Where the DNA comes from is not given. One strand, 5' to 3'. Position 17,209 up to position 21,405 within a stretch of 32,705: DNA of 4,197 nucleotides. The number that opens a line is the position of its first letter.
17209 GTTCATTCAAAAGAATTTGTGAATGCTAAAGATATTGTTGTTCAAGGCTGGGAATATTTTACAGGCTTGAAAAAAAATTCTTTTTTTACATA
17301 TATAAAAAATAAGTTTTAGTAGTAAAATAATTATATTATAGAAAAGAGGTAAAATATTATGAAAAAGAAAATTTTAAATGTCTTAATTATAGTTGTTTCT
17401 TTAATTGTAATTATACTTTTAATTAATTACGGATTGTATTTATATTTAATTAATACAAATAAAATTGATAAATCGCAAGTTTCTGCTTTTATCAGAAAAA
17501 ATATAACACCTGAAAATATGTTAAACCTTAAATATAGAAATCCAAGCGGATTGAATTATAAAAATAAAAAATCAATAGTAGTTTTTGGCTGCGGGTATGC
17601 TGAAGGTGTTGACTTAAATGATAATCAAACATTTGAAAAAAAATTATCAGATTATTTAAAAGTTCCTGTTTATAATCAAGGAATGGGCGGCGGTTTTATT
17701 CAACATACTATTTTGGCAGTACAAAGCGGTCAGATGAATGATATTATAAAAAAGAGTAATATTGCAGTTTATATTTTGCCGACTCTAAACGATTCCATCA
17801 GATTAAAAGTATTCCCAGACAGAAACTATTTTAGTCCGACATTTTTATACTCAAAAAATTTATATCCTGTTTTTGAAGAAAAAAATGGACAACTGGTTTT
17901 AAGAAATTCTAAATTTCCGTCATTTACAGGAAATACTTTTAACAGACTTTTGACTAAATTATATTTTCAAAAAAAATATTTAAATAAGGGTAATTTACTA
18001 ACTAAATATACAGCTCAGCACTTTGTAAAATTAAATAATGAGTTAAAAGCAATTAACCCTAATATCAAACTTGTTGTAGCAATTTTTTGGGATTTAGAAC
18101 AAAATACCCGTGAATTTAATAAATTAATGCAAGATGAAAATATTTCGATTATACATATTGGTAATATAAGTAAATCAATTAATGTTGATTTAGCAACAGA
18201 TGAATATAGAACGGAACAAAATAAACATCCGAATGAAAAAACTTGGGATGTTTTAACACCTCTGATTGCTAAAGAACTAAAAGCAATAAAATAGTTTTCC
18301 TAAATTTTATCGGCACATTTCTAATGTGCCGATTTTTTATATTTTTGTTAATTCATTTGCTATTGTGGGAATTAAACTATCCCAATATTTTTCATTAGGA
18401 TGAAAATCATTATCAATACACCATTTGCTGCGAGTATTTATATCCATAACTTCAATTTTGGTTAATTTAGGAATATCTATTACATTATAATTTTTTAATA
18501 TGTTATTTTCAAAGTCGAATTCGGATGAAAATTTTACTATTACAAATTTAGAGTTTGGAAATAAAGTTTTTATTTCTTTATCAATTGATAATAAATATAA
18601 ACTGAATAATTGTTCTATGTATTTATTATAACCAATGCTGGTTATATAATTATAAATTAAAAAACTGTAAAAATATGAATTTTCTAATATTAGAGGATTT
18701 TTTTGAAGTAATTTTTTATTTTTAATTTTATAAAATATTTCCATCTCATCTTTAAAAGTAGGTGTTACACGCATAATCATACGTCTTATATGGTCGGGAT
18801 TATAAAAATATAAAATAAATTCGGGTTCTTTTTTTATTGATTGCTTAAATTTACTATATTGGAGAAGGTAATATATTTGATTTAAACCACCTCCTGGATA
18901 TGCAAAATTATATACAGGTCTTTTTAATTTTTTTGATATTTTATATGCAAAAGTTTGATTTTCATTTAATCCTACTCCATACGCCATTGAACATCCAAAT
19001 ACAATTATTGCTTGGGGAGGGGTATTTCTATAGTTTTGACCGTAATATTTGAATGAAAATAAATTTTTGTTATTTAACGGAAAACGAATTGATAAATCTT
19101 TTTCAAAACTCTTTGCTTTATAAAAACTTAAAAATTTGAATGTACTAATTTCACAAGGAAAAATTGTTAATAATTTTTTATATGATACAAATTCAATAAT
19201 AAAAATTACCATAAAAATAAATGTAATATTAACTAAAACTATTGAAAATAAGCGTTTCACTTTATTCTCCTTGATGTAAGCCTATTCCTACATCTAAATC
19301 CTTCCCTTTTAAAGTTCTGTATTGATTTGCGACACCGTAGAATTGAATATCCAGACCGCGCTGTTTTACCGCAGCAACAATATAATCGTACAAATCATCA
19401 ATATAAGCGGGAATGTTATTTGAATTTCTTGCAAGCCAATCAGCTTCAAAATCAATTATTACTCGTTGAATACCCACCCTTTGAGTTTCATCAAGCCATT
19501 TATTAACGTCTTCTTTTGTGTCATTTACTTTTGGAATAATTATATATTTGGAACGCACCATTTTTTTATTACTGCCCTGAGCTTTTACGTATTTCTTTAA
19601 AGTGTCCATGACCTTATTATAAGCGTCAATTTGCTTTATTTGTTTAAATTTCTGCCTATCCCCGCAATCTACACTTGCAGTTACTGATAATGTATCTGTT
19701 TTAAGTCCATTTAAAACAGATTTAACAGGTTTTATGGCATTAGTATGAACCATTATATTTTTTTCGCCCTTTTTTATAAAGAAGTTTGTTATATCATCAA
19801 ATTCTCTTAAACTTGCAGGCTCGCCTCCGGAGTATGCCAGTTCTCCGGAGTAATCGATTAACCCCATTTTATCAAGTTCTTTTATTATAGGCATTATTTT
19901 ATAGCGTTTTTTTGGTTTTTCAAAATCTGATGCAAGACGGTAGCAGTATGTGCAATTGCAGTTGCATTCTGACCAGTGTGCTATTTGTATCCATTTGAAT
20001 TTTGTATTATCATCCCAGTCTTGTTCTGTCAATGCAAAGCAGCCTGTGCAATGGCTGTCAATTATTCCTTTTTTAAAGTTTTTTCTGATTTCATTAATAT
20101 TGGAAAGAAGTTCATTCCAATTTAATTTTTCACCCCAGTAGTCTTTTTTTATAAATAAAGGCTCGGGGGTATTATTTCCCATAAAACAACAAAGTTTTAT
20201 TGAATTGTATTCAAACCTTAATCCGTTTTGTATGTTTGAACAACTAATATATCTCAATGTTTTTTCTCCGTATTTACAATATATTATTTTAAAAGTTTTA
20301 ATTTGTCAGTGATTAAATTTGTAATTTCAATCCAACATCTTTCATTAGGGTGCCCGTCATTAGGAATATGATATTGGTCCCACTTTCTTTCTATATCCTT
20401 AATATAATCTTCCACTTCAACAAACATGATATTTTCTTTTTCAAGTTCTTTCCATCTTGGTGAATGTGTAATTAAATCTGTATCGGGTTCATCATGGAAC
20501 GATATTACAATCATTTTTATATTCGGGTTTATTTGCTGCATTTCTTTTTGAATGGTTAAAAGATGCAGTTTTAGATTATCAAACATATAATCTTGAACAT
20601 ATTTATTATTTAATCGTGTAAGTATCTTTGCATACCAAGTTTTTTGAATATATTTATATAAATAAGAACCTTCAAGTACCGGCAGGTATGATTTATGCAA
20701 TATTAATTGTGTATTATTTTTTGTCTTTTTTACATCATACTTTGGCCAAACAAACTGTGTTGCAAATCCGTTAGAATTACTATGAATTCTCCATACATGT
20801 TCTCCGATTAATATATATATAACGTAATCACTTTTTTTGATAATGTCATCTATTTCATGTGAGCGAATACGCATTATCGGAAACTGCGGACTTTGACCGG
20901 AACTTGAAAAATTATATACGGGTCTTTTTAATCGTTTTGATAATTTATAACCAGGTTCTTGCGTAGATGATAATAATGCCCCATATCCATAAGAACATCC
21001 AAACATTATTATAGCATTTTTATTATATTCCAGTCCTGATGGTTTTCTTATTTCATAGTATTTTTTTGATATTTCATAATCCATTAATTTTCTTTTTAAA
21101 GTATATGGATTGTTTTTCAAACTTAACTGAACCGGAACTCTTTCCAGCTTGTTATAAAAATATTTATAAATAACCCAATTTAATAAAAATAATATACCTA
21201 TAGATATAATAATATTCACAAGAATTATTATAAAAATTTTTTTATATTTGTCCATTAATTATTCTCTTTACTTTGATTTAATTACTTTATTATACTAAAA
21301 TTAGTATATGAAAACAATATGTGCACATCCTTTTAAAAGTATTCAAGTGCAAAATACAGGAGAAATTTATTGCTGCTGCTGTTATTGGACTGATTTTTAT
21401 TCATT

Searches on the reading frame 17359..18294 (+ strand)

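Call 4: search_protein_families(library=pfam, proteins=[window:17359-18294:+], max_evalue=0.1)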
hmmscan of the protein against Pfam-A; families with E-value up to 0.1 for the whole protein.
window:17359-18294:+ (311 aa): 1 family
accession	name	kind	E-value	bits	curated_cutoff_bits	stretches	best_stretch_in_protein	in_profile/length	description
PF04689.18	S1FA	-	0.051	14.2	21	0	7-30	12-35/66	DNA binding protein S1FA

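Call 5: search_protein_families(library=ncbifam, proteins=[window:17359-18294:+], max_evalue=0.1)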
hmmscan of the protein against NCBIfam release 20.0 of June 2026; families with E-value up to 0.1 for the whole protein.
window:17359-18294:+ (311 aa): 1 family
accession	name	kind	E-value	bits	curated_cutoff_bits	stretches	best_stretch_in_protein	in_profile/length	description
NF006283.1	PRK08455.1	equivalog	0.0053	16.4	187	1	3-64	13-74/182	flagellar basal body-associated protein FliL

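Call 36: search_protein_families(library=ncbifam, proteins=[window:17359-18294:+], max_evalue=0.01)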
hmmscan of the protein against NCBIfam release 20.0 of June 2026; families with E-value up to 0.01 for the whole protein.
window:17359-18294:+ (311 aa): 1 family
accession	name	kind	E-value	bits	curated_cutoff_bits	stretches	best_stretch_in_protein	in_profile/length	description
NF006283.1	PRK08455.1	equivalog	0.0053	16.4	187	1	3-64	13-74/182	flagellar basal body-associated protein FliL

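Call 66: search_protein_families(library=padloc, proteins=[window:17359-18294:+], max_evalue=0.001)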
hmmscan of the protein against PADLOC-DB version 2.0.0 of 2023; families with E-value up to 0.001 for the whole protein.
window:17359-18294:+ (311 aa): 0 families

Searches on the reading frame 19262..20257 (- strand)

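Call 7: search_protein_families(library=pfam, proteins=[window:19262-20257:-], max_evalue=0.01)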
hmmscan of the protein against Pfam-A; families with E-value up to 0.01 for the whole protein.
window:19262-20257:- (331 aa): 1 family
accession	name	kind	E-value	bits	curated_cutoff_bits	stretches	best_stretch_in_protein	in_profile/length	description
PF04055.27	Radical_SAM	-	2.2e-12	47.9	29.5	1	96-250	5-161/166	Radical SAM superfamily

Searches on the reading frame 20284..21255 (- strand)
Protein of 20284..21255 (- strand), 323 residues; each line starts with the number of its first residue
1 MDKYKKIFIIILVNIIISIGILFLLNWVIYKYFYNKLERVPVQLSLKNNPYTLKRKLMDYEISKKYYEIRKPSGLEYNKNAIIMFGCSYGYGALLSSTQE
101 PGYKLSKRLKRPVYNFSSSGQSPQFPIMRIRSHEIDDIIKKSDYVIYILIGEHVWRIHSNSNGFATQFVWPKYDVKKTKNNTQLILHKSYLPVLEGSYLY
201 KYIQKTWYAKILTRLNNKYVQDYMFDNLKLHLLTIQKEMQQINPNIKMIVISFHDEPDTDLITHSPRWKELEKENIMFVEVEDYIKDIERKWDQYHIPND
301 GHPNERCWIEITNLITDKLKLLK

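Call 7: search_protein_families(library=pfam, proteins=[window:20284-21255:-], max_evalue=0.01)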
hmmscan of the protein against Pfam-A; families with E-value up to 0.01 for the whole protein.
window:20284-21255:- (323 aa): 0 families

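Call 36: search_protein_families(library=ncbifam, proteins=[window:20284-21255:-], max_evalue=0.01)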
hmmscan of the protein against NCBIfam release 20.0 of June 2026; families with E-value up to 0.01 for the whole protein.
window:20284-21255:- (323 aa): 1 family
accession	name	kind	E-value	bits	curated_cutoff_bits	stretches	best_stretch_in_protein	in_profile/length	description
NF047474.1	GDSL_LA_2486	hypoth_equivalog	0.00086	18.6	300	1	184-317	181-323/326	LA_2486 family SGNH/GDSL-type esterase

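Call 54: predict_structure(alignment_id=A5)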
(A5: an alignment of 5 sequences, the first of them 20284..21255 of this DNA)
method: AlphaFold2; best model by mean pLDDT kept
length: 323 residues; sequences in the alignment: 5
mean_pLDDT: 72.6   pTM: 0.69
mean pLDDT of the five models: 72.6, 70.2, 69.9, 68.1, 66.4
residues with pLDDT >= 90: 77; 70-90: 121; 50-70: 62; < 50: 63
segments of 3 or more residues with pLDDT < 50: 33-68, 159-170, 189-199
pLDDT, mean of each block of 10 residues (from residue 1): 86 89 69 42 31 41 49 92 90 87 94 86 78 89 93 62 40 66 61 46 51 59 80 93 95 68 72 87 74 80 88 87 72
secondary structure, 60 per line:
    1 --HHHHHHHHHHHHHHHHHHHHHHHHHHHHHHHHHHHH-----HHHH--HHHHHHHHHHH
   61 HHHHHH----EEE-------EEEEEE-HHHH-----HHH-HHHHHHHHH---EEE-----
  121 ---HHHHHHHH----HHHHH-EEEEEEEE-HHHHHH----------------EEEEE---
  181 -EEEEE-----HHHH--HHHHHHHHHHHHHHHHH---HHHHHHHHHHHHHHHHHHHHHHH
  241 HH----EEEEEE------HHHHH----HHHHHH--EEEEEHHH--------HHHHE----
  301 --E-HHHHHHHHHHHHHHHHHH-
elements in order: H3-38 H44-47 H50-66 E71-73 E81-86 H88-91 H101-109 E113-115 H124-131 H136-140 E142-149 H151-156 E173-177 E182-186 H192-195 H198-214 H218-242 E247-252 H259-263 H268-273 E276-280 H292-295 H305-322

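Call 57: fold_search(model_id=the predicted structure, library=pdb)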
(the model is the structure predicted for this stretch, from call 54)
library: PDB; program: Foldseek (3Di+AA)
matches with E <= 10: 1190; with E <= 0.001: 45
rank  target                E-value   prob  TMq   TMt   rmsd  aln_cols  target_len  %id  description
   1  7e16_A                9.3e-07  1.00  0.45  0.67   5.7       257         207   12  crystal structure of GDSL esterase from Geobacillus thermodenitrificans (released 2021-04-14)
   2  8ik1_B                4.3e-06  1.00  0.46  0.68   5.2       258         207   13  EstL5 in complex of PMSF (released 2023-03-29)
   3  3bzw_B                5.4e-06  1.00  0.42  0.53   9.9       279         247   10  Crystal structure of a putative lipase from Bacteroides thetaiotaomicron (released 2008-02-05)
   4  8ik1_A                6.8e-06  1.00  0.44  0.66   6.4       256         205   13  EstL5 in complex of PMSF (released 2023-03-29)
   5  3bzw_A                6.8e-06  1.00  0.42  0.53  10.0       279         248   10  Crystal structure of a putative lipase from Bacteroides thetaiotaomicron (released 2008-02-05)
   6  1j00                  8.1e-06  1.00  0.42  0.70   4.7       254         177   13  E. coli Thioesterase I/Protease I/Lysophospholipase L1 in complexed with diethyl phosphono moiety (released 2003-07-08)
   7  4rsh_A                1.2e-05  1.00  0.43  0.74   4.7       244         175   10  Structure of a putative lipolytic protein of G-D-S-L family from Desulfitobacterium hafniense DCB-2 (released 2014-11-19)
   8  6nkd_A                1.4e-05  1.00  0.45  0.66   5.3       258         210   11  Crystal Structure of the Lipase Lip_vut3 from Goat Rumen metagenome. (released 2020-01-22)
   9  5tic_B                2.1e-05  1.00  0.44  0.74   4.1       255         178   13  X-ray structure of wild-type E. coli Acyl-CoA thioesterase I at pH 5 (released 2017-04-26)
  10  3bzw_F                2.9e-05  1.00  0.43  0.55   9.8       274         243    9  Crystal structure of a putative lipase from Bacteroides thetaiotaomicron (released 2008-02-05)
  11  5tic_A                3.1e-05  1.00  0.42  0.71   3.8       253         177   14  X-ray structure of wild-type E. coli Acyl-CoA thioesterase I at pH 5 (released 2017-04-26)
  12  5tif                  3.3e-05  1.00  0.43  0.70   4.8       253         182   13  x-ray structure of acyl-CoA thioesterase I, TesA, triple mutant M141L/Y145K/L146K in complex with octanoic acid (released 2017-04-26)
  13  1u8u                  3.5e-05  1.00  0.42  0.71   4.3       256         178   14  E. coli Thioesterase I/Protease I/Lysophospholiase L1 in complexed with octanoic acid (released 2005-04-05)
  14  5tie                  5.0e-05  1.00  0.42  0.70   5.0       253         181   13  x-ray structure of acyl-CoA thioesterase I, TesA, mutant M141L/Y145K/L146K at pH 7.5 in complex with octanoic acid (released 2017-04-26)
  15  9ge8_T                5.6e-05  1.00  0.42  0.73   3.6       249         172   12  Structure of E. coli YbbAP-TesA with bound ATP analogue (released 2025-05-28)
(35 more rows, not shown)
